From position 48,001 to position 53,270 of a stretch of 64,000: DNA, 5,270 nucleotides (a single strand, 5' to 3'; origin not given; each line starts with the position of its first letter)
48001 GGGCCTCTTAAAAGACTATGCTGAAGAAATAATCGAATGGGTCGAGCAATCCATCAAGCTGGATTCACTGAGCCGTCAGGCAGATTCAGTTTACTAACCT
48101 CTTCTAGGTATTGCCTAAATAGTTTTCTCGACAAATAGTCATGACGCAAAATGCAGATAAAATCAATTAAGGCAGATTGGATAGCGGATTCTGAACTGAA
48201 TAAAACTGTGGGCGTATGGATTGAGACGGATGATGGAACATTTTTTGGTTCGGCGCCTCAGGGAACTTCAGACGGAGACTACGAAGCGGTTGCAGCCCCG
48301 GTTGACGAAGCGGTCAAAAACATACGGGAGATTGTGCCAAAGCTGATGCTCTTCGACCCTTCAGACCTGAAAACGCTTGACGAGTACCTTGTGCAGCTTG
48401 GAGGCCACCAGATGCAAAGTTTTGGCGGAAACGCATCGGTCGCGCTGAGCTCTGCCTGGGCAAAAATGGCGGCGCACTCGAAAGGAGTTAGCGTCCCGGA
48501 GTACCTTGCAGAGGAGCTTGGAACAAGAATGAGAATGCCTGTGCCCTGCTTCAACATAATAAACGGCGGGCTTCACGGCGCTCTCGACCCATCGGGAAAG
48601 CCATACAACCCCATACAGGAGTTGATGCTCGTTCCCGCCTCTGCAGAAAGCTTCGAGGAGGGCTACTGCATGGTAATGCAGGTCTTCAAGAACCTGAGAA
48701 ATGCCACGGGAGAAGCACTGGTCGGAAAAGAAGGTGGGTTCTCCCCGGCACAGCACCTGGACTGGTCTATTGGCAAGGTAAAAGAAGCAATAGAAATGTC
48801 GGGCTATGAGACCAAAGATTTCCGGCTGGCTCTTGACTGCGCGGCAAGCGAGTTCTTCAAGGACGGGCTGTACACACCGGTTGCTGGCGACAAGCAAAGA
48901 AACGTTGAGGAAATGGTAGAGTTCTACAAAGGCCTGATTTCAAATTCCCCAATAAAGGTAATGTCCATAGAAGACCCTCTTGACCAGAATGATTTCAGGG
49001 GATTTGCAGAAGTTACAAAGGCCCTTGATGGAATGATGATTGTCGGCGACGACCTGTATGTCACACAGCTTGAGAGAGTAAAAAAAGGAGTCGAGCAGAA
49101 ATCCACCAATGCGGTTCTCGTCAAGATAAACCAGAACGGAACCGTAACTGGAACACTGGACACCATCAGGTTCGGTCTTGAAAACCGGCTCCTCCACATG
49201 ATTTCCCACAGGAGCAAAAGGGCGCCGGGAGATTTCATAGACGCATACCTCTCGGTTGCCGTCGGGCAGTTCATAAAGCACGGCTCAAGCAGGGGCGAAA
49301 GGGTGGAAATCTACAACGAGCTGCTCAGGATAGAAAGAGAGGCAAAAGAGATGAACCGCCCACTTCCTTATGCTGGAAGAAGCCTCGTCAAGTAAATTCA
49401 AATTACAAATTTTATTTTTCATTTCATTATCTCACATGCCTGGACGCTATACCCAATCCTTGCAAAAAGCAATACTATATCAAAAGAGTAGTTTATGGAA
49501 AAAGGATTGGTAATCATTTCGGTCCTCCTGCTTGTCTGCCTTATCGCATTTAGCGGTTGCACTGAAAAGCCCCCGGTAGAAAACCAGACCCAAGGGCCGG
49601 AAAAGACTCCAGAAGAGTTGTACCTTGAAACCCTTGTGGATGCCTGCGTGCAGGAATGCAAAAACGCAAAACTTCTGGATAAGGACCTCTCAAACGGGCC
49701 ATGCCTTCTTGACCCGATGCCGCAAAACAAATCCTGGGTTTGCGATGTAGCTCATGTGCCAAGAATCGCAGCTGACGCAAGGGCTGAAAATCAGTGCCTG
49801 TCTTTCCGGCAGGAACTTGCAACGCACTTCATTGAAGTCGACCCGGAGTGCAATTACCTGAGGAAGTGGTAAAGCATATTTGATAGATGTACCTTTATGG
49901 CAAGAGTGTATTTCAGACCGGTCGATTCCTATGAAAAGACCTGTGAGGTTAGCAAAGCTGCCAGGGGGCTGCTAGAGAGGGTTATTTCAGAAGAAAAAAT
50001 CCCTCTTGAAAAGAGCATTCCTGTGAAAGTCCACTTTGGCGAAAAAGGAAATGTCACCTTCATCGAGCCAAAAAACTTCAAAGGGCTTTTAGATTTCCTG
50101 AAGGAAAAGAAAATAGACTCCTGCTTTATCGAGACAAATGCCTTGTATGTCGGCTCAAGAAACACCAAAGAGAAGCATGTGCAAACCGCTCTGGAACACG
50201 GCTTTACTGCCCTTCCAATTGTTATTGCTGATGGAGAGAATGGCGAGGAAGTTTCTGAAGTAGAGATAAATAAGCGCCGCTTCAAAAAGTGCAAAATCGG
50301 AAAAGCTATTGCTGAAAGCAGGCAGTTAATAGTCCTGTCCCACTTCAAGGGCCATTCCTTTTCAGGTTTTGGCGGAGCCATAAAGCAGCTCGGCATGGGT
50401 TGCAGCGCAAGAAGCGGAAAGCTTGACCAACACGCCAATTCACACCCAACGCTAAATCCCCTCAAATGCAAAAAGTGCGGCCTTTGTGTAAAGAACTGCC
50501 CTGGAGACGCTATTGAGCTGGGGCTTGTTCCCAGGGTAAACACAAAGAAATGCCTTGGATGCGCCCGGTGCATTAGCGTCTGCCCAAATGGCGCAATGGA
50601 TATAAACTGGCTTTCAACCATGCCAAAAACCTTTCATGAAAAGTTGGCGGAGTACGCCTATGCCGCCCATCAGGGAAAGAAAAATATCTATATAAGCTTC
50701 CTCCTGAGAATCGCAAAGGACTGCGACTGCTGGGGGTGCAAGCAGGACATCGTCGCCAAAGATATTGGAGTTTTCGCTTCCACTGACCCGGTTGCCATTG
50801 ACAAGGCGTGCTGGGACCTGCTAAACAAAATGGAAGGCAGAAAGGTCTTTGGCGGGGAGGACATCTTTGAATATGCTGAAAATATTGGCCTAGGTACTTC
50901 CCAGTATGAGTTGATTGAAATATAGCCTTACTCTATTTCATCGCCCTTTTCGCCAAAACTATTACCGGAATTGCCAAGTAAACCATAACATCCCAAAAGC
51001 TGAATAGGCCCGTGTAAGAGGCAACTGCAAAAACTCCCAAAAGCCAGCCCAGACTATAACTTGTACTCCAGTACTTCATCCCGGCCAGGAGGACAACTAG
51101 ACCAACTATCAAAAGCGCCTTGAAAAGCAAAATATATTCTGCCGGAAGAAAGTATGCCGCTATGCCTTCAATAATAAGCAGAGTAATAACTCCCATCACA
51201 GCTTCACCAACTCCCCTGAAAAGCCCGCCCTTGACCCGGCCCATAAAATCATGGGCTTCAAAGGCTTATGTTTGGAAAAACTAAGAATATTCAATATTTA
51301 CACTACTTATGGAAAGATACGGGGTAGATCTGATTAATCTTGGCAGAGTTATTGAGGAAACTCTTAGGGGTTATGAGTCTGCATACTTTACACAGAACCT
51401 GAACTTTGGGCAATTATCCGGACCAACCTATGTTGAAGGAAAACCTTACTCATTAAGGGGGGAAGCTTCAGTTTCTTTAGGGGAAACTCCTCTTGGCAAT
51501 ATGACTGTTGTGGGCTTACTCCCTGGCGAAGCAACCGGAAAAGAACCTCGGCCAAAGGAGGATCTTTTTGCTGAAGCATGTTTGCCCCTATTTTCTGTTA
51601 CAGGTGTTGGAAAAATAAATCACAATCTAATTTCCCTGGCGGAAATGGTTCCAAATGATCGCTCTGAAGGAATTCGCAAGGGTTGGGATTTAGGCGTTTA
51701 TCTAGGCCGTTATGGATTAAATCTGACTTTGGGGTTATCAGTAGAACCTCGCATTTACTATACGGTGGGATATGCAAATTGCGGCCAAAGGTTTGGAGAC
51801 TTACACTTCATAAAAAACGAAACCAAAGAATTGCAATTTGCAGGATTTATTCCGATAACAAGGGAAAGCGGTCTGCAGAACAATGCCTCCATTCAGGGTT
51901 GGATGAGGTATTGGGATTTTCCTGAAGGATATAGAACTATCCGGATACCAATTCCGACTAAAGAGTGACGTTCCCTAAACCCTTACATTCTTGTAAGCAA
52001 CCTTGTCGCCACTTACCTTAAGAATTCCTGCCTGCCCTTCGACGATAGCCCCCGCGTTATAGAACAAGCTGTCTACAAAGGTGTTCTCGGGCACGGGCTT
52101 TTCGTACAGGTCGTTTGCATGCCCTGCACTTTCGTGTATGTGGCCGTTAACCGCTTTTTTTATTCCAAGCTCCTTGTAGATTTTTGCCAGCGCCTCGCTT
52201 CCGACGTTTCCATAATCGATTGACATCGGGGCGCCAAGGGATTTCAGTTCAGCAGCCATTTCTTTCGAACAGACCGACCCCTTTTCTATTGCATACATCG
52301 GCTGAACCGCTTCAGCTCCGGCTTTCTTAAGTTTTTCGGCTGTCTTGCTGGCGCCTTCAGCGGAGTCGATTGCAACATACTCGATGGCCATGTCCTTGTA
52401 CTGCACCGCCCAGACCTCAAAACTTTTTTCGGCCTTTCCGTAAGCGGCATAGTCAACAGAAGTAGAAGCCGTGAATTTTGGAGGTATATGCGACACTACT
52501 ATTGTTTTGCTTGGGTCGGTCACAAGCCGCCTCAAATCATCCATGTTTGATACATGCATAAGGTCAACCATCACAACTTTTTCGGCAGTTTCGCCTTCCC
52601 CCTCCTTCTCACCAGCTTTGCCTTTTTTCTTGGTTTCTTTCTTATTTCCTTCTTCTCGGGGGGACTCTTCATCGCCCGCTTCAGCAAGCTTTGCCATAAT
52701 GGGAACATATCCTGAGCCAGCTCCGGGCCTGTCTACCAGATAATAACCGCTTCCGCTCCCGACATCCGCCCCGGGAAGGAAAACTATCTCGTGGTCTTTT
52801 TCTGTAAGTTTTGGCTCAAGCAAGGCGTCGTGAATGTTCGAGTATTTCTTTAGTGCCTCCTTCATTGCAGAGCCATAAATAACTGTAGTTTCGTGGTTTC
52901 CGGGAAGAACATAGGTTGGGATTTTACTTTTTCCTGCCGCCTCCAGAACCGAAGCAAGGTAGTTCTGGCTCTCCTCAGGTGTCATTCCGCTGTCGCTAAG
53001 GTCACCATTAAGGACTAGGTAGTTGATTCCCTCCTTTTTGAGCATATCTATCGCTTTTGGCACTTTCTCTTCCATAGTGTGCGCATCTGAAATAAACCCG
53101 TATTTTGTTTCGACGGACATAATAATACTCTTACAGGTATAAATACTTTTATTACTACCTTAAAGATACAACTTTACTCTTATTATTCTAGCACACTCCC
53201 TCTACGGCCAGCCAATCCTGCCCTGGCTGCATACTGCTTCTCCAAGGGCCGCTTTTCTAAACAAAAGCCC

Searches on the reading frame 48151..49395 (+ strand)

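Call 76: search_protein_families(library=pfam, proteins=[window:48151-49395:+], max_evalue=0.00001)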
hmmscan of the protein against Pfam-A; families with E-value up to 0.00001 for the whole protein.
window:48151-49395:+ (414 aa): 2 families
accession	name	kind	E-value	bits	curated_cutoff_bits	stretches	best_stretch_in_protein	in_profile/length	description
PF00113.28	Enolase_C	-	1.6e-61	208.6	21.5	1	128-412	3-292/296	Enolase, C-terminal TIM barrel domain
PF03952.21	Enolase_N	-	2e-16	60.8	35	1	3-119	1-131/131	Enolase, N-terminal domain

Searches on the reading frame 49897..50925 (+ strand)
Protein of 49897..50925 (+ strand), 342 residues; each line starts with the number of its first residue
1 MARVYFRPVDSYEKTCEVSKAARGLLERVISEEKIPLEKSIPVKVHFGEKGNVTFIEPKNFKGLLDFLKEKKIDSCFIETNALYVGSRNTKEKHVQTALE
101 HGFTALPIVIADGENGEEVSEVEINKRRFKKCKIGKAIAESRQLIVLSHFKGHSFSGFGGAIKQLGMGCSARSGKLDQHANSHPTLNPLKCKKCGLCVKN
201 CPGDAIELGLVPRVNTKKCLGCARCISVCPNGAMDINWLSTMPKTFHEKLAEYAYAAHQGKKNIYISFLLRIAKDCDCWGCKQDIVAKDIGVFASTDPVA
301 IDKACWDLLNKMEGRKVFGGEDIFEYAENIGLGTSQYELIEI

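Call 76: search_protein_families(library=pfam, proteins=[window:49897-50925:+], max_evalue=0.00001)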
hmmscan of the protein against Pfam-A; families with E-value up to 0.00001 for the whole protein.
window:49897-50925:+ (342 aa): 10 families
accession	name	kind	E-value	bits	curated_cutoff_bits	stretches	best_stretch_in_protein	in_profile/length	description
PF04015.17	DUF362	-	5.5e-39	134.7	24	1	42-307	2-200/200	Domain of unknown function (DUF362)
PF00037.32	Fer4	-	4e-11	42.7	21.1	2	185-207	2-24/24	4Fe-4S binding domain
PF12837.12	Fer4_6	-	3.7e-10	39.7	25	0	211-233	1-23/24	4Fe-4S binding domain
PF12797.12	Fer4_2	-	2.5e-08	33.8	24.5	0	212-230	3-21/22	4Fe-4S binding domain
PF12838.12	Fer4_7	-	4.3e-08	33.9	27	1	190-233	1-52/52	4Fe-4S dicluster domain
PF25160.1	LdpA_Fe-S-bd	-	1.7e-07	31.3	27.6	1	188-234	2-43/49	LdpA Fe-S cluster-binding domain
PF13237.11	Fer4_10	-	4e-07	30.3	25.5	1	184-230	2-53/53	4Fe-4S dicluster domain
PF13187.11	Fer4_9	-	6.2e-07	29.8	27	1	190-234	1-52/52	4Fe-4S dicluster domain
PF13484.11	Fer4_16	-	6.7e-07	30.4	30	0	190-219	1-29/66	4Fe-4S double cluster binding domain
PF14697.11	Fer4_21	-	1.6e-06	28.6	35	1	190-234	7-57/59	4Fe-4S dicluster domain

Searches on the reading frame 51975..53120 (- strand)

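Call 52: search_protein_families(library=pfam, proteins=[window:51975-53120:-], max_evalue=0.001)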
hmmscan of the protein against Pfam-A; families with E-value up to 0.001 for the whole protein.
window:51975-53120:- (381 aa): 2 families
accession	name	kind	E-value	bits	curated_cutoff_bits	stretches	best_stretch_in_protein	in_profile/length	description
PF00149.33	Metallophos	-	1.8e-13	51.8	21.5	1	7-159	3-134/191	Calcineurin-like phosphoesterase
PF12850.12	Metallophos_2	-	0.00082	19.9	27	0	7-89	3-60/154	Calcineurin-like phosphoesterase superfamily domain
